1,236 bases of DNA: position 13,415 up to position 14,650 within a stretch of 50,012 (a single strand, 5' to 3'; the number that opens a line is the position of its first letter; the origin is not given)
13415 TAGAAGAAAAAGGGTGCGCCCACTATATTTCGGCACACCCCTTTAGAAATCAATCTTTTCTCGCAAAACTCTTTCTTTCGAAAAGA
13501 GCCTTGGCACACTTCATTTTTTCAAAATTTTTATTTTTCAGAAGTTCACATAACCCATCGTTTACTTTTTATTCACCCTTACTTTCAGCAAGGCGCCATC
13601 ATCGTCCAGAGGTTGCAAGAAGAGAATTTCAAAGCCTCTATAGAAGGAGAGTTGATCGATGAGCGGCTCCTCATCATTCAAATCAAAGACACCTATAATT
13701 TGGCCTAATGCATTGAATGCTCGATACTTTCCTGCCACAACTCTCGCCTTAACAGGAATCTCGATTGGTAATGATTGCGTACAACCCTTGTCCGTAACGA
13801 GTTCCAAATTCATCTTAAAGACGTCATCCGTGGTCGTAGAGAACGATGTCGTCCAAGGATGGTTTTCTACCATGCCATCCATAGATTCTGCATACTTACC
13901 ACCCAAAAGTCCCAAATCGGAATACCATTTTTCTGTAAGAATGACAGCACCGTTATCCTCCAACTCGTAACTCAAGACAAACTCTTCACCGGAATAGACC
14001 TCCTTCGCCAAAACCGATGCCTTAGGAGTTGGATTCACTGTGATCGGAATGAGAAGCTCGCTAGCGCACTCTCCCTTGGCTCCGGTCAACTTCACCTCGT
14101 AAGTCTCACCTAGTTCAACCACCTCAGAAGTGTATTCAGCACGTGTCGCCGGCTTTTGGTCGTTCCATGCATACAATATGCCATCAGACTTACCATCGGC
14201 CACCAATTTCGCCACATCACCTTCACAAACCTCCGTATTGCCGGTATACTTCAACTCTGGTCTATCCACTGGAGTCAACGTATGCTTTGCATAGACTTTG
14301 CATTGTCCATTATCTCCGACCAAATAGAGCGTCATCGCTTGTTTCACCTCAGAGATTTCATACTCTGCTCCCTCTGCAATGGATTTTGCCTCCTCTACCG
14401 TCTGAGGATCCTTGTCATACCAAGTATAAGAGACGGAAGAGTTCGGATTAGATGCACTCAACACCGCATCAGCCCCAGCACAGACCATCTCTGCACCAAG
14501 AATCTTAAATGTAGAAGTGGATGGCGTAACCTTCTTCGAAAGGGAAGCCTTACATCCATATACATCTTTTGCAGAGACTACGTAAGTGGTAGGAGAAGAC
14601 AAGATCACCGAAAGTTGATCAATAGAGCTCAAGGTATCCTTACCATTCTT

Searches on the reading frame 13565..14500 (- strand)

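Call 77: search_protein_families(library=pfam, proteins=[window:13565-14500:-], max_evalue=0.01)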
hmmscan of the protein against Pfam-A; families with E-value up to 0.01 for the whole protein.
window:13565-14500:- (312 aa): 1 family
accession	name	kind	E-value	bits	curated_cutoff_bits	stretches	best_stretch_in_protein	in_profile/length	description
PF19081.6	Ig_7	-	2e-13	50.8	27.3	2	5-69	11-72/84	Ig-like domain CHU_C associated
